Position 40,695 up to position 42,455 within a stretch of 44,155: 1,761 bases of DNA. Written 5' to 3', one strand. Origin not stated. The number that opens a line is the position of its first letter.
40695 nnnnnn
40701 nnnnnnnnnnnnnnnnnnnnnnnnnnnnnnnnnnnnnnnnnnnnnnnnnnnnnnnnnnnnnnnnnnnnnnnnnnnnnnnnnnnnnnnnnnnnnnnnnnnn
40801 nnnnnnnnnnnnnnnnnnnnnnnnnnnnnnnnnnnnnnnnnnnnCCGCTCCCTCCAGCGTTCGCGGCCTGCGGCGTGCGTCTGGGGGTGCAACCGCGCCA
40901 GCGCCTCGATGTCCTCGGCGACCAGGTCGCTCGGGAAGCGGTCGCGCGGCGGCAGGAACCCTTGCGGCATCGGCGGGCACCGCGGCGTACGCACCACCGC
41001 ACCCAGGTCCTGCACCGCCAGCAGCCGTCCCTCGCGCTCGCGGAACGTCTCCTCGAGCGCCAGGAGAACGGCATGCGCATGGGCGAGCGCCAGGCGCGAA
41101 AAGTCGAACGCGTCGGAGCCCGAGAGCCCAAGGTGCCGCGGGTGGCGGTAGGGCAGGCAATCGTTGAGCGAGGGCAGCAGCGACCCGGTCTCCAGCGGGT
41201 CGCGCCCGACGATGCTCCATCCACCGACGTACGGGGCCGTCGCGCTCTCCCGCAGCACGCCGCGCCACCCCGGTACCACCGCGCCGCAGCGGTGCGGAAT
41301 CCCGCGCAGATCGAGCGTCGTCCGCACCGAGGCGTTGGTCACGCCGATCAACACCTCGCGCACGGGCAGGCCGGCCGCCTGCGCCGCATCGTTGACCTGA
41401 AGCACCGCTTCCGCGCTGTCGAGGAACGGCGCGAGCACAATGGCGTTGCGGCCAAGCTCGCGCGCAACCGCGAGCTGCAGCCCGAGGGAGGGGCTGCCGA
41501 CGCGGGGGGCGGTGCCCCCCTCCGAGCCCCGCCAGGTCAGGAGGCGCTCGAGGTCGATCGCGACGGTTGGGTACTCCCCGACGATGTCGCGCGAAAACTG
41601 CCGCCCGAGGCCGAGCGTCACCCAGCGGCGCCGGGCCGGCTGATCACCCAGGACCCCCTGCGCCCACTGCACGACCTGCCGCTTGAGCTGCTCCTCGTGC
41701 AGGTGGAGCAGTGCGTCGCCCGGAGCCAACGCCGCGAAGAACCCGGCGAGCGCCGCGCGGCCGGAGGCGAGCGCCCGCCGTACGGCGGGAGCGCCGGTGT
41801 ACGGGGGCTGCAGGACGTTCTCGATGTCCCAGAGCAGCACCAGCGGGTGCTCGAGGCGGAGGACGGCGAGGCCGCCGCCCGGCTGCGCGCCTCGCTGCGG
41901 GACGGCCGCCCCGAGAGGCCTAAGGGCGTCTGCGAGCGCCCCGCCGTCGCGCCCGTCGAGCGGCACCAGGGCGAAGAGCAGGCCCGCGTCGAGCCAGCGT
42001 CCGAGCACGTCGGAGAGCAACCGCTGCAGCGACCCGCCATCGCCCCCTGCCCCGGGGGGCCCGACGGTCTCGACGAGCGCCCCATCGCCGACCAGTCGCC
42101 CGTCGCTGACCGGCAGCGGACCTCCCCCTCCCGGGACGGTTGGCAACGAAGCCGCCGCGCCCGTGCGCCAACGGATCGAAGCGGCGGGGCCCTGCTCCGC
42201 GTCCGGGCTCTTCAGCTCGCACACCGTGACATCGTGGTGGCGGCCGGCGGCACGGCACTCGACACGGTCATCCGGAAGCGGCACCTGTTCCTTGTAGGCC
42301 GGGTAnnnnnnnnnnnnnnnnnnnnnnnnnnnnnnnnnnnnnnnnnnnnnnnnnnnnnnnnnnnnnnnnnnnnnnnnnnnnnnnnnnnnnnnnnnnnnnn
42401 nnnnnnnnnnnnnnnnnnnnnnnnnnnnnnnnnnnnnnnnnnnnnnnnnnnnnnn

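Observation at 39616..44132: Translationally coupled pair: giant nucleotidyltransferase-core protein plus divergent LDH/MDH-like Rossmann protein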

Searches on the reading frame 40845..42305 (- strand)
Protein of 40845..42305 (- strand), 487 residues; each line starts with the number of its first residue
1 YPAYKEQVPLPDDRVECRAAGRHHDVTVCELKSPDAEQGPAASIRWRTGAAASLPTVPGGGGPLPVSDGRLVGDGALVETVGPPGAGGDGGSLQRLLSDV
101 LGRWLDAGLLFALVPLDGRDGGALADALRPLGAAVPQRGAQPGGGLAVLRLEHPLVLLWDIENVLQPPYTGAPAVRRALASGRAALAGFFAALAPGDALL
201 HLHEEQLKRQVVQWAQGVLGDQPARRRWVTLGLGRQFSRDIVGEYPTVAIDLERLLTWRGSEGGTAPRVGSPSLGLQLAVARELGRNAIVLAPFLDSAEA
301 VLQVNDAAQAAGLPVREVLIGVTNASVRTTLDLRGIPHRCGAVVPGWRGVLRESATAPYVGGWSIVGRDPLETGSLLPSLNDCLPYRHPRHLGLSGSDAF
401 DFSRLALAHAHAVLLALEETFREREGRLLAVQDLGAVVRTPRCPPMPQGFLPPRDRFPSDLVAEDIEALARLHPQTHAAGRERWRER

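Call 31: search_solved_structures(query=A1, max_evalue=1, show_alignments=0)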
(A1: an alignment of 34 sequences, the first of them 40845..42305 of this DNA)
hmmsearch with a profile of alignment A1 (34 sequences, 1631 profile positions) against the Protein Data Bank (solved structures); distinct sequences matched with E-value up to 1: 59.
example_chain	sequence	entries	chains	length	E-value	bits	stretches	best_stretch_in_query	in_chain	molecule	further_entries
4f3r_A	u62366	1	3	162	3.5e-10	41.3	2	923-957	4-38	Phosphopantetheine adenylyltransferase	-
5ts2_A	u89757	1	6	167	2.9e-09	38.2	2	927-958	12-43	Phosphopantetheine adenylyltransferase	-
3x1j_A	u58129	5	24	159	3.8e-09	37.8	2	928-958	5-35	Phosphopantetheine adenylyltransferase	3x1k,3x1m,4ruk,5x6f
4nah_A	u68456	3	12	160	1.5e-07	32.6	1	924-987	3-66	Phosphopantetheine adenylyltransferase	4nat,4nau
3f3m_A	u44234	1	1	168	1.6e-07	32.4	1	924-987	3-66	Phosphopantetheine adenylyltransferase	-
3k9w_A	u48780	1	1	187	2.9e-07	31.6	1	919-960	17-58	Phosphopantetheine adenylyltransferase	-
3pxu_A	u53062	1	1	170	5.2e-07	30.8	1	925-960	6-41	Phosphopantetheine adenylyltransferase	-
3nd5_A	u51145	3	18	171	1.1e-06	29.7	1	924-958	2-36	Phosphopantetheine adenylyltransferase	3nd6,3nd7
1kku_A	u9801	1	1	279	1.2e-06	29.5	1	1017-1119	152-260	NICOTINAMIDE MONONUCLEOTIDE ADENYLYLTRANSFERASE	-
5h7x_A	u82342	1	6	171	1.5e-06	29.2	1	928-958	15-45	Phosphopantetheine adenylyltransferase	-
5h16_A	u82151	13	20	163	1.7e-06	29.1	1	928-958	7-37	Phosphopantetheine adenylyltransferase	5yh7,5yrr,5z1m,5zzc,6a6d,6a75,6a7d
1gzu_A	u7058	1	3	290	1.9e-06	28.9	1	1017-1119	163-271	NICOTINAMIDE MONONUCLEOTIDE ADENYLYL TRANSFERASE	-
1kqn_A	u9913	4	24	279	2.1e-06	28.8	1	1017-1119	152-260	NICOTINAMIDE MONONUCLEOTIDE ADENYLYL TRANSFERASE | Nicotinamide/nicotinic acid mononucleotide adenylyltransferase 1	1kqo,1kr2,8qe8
8i8i_A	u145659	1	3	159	3.2e-06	28.1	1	927-987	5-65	Phosphopantetheine adenylyltransferase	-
5jbn_A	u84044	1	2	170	4.1e-06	27.8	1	924-987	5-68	Phosphopantetheine adenylyltransferase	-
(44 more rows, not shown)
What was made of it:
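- NadD aligns over the whole domain (call 31). The best full-domain similarity is to NadD and NMNAT (call 31).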

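Call 35: predict_structure(alignment_id=A1)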
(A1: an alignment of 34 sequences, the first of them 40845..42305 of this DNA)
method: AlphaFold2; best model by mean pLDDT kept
length: 487 residues; sequences in the alignment: 34
mean_pLDDT: 88.5   pTM: 0.90
mean pLDDT of the five models: 88.5, 88.3, 87.7, 87.4, 87.0
residues with pLDDT >= 90: 344; 70-90: 87; 50-70: 35; < 50: 21
segments of 3 or more residues with pLDDT < 50: 58-63, 477-480, 482-487
pLDDT, mean of each block of 10 residues (from residue 1): 78 87 84 77 93 64 49 92 66 91 96 82 88 82 77 96 95 97 97 95 95 95 90 93 94 92 92 96 97 97 98 98 98 98 95 97 90 81 94 93 97 98 97 94 82 90 93 56 45
secondary structure, 60 per line:
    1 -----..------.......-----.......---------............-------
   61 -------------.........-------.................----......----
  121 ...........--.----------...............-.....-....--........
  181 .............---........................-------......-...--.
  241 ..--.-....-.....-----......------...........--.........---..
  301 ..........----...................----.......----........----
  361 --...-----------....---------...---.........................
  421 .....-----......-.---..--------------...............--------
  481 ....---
elements in order: E14-20 E26-32 E42-50 E74-82 H90-106 E111-116 H121-131 E145-159 H161-164 H167-170 H173-193 E197-203 H204-220 E228-233 E240-242 E247-250 E252-256 E262-267 H274-284 E287-295 H299-310 E315-324 H325-333 E338-344 E349-352 H353-356 E363-365 E377-380 H396-425 H431-436 H458-472 H481-484
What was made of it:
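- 41613..42302 (-): α/β region between the NTase and the PRT fold (residues about 1106-1335). The β-β-β-β-α-β-α-β order suggests a GNAT-like fold, but this is unproven. AF2 secondary structure (call 35).
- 40845..41612 (-): Type-I phosphoribosyltransferase-like fold plus a C-terminal helical tail (residues about 1336-1591). AF2 model with pLDDT 88.5 (call 35). The domain boundary was placed from the model's secondary structure (call 35); Foldseek does not report which residues matched.
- On GNAT acetyltransferases: The secondary-structure order is compatible (call 35).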

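Call 40: fold_search(model_id=the predicted structure, library=pdb)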
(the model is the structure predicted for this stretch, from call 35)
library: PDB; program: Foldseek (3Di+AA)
matches with E <= 10: 1303; with E <= 0.001: 28
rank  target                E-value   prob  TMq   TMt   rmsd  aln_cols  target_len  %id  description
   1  2wns_A                6.4e-05  1.00  0.17  0.39   6.9       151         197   12  Human Orotate phosphoribosyltransferase (OPRTase) domain of Uridine 5' -monophosphate synthase (UMPS) in complex with  (released 2009-08-11)
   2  4x44                  2.2e-04  1.00  0.20  0.49   6.2       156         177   12  Crystal Structure of Mutant R89Q of human Adenine phosphoribosyltransferase (released 2015-12-02)
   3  6fci_B                2.3e-04  1.00  0.20  0.50   4.9       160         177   11  Crystal Structure of Human APRT wild type in complex with Adenine, PRPP and Mg2+ (released 2018-08-15)
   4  6w1i_A                2.5e-04  1.00  0.22  0.49   5.1       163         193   10  Re-interpretation of ppGpp (G4P) electron density in the deposited crystal structure of Xanthine phosphoribosyltransfe (released 2020-07-29)
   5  5b6h                  2.5e-04  1.00  0.19  0.46  11.3       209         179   11  Crystal structure of an APRT from Yersinia pseudotuberculosis in complex with AMP. (released 2017-05-31)
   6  2wns_B                3.1e-04  1.00  0.18  0.40   6.8       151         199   13  Human Orotate phosphoribosyltransferase (OPRTase) domain of Uridine 5' -monophosphate synthase (UMPS) in complex with  (released 2009-08-11)
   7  1y0b_D                3.5e-04  1.00  0.21  0.48   4.9       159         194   11  Crystal Structure of Xanthine Phosphoribosyltransferase from Bacillus subtilis. (released 2005-02-22)
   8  5hkl_B                3.5e-04  1.00  0.18  0.44   6.6       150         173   15  Crystal structure of Mycobacterium tuberculosis H37Rv orotate phosphoribosyltransferase in complex with inorganic phos (released 2017-01-25)
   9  6fd5_B                3.7e-04  1.00  0.20  0.51   6.8       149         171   13  Crystal Structure of Human APRT-Tyr105Phe variant in complex with Adenine, PRPP and Mg2+, 14 days post crystallization (released 2018-08-15)
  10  1y0b_A                3.9e-04  1.00  0.21  0.49   4.8       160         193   11  Crystal Structure of Xanthine Phosphoribosyltransferase from Bacillus subtilis. (released 2005-02-22)
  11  6hgq_B                3.9e-04  1.00  0.21  0.51   4.9       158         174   13  Crystal Structure of Human APRT wild type in complex with Hypoxanthine, PRPP and Mg2+ (released 2019-07-31)
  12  7y94_B                4.1e-04  1.00  0.20  0.48   6.4       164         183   11  Crystal structure of Escherichia coli Adenine Phosphoribosyltransferase (APRT) in complex with Adenine (released 2023-08-02)
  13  1ore                  4.7e-04  1.00  0.21  0.50   5.8       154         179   13  Human Adenine Phosphoribosyltransferase (released 2004-03-30)
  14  2dy0_B                4.7e-04  1.00  0.19  0.47   7.1       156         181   13  Crystal structure of project JW0458 from Escherichia coli (released 2007-03-04)
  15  6fd4_A                5.9e-04  1.00  0.21  0.51   5.3       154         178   12  Crystal Structure of Human APRT-Tyr105Phe variant in complex with Adenine, PRPP and Mg2+, 14 hours post crystallizatio (released 2018-08-15)
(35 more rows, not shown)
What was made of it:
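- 40845..41612 (-): Foldseek hits to OPRT, APRT and XPRT, E 6e-5, probability 1.0 (call 40).
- On Type-I phosphoribosyltransferases: Foldseek to OPRT, APRT and XPRT: E 6e-5 to 1e-3, probability 1.0 (call 40), on a model with pLDDT 88.5 (call 35).
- Closest known: Type-I phosphoribosyltransferases. Same: The core fold matches (Foldseek probability 1.0, about 150-160 aligned columns; call 40).
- PRT fold: calls 35 and 40. PRT fold plus NadD-like NTase in one chain (calls 31, 40). The PRT fold is a known (p)ppGpp/PRPP binder, and ppGpp-bound XPRT is among the Foldseek hits (call 40).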
